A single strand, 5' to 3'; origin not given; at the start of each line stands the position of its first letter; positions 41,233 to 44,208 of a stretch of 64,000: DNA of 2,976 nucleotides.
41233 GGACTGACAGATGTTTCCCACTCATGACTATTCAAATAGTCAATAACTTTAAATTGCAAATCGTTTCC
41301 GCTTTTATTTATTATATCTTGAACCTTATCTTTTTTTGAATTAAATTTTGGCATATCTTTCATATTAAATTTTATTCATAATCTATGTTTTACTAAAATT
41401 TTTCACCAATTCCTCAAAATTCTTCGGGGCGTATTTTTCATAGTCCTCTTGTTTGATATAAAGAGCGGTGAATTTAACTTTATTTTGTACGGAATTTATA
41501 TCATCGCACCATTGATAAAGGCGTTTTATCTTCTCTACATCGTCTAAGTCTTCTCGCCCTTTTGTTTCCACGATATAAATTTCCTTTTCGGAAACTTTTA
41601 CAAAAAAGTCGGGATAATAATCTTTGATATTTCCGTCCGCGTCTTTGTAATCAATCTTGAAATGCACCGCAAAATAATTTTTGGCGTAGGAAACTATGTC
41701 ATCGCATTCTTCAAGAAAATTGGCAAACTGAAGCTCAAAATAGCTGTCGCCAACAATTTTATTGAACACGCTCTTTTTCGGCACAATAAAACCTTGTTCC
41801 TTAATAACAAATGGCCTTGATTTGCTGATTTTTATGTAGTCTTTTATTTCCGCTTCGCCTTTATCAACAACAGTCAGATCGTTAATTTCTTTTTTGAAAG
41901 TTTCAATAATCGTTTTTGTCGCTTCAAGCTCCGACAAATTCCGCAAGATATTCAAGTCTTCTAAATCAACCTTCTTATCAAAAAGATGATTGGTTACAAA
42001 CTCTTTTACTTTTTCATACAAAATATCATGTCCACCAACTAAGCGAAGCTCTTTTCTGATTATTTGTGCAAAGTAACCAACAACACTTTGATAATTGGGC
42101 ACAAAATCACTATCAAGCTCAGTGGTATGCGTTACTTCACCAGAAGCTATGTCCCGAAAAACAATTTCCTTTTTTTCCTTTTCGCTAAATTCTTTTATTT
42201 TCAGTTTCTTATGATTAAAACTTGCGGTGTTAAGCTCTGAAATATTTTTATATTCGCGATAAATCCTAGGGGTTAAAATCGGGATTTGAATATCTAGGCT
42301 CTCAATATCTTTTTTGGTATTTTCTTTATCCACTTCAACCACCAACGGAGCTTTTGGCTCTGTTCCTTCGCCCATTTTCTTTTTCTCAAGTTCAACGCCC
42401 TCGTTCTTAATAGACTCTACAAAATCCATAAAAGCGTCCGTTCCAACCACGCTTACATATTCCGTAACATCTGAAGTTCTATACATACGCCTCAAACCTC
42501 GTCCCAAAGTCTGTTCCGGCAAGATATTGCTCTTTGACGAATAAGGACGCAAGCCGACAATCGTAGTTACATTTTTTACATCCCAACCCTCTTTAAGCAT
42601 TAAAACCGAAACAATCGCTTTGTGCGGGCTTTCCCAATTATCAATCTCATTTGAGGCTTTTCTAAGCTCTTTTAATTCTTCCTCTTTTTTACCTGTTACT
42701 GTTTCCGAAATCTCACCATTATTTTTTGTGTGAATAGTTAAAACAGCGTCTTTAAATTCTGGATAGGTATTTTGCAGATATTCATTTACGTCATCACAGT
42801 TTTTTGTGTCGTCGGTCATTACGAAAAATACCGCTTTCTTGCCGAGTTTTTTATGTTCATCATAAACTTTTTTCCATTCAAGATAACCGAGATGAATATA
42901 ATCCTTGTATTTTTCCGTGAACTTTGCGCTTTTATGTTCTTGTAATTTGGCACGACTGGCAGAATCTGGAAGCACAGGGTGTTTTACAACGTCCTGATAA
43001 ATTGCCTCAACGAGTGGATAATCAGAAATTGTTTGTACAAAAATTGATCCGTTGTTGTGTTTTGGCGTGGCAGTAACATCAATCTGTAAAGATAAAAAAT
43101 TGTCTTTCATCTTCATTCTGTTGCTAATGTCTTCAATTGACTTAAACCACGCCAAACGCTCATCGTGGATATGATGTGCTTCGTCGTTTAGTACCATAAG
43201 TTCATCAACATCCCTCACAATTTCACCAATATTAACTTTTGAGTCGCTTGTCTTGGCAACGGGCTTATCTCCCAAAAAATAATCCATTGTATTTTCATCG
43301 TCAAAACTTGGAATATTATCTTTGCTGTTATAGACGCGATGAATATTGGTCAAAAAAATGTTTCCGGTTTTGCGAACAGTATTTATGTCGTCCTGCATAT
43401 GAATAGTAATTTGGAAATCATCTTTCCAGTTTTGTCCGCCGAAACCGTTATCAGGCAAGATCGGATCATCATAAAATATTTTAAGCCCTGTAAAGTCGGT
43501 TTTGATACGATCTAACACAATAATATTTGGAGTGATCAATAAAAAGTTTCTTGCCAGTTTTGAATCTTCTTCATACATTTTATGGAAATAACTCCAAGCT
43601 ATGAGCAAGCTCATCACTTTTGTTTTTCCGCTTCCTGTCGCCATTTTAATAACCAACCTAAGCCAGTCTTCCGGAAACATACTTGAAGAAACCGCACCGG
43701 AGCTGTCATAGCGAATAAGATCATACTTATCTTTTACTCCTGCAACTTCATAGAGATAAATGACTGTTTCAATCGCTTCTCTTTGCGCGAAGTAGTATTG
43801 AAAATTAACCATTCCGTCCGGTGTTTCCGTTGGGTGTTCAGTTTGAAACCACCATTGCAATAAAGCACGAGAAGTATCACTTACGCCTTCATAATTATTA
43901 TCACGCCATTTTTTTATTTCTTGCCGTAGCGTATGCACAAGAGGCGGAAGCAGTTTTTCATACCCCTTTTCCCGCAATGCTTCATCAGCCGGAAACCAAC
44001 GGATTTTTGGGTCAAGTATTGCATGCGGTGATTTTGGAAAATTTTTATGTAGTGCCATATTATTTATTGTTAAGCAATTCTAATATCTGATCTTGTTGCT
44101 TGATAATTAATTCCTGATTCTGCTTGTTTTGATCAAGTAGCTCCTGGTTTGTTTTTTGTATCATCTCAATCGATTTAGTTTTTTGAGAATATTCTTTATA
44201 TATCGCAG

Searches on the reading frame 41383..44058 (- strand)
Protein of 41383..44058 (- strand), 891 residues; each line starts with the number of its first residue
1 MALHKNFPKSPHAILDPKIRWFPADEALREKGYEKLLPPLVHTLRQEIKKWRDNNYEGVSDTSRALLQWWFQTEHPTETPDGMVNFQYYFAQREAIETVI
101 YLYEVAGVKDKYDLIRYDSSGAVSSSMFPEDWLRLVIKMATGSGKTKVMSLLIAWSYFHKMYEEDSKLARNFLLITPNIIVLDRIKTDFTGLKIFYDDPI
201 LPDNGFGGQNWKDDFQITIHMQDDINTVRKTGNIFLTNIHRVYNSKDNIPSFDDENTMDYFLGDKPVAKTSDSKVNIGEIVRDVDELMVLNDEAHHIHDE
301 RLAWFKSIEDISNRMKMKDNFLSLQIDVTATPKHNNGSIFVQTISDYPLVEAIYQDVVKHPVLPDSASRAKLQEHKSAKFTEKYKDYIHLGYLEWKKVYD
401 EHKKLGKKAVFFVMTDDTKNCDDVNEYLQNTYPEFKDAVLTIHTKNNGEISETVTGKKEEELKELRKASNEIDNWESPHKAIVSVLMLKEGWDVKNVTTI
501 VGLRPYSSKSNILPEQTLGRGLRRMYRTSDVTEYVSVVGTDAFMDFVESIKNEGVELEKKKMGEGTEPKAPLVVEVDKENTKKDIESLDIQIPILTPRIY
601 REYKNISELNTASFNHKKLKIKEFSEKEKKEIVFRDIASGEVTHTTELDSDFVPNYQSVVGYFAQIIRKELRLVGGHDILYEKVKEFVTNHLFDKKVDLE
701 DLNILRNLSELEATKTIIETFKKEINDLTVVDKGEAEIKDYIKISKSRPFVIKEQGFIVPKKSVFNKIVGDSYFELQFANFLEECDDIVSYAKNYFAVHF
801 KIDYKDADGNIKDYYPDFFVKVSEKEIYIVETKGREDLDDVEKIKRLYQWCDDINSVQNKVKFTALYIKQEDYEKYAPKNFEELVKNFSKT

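Call 87: search_protein_families(library=pfam, proteins=[window:41383-44058:-], max_evalue=0.001)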
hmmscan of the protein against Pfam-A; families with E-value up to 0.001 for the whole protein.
window:41383-44058:- (891 aa): 3 families
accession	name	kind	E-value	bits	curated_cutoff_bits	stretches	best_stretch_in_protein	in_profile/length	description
PF04851.21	ResIII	-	1e-16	61.8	22.5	1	91-333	7-163/164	Type III restriction enzyme, res subunit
PF19778.5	RE_endonuc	-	4.2e-05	23.8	23.4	1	761-843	1-81/108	Endonuclease domain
PF08722.17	Tn7_TnsA-like_N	-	8.3e-05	23.5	26.5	1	786-846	2-61/85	TnsA-like endonuclease N terminal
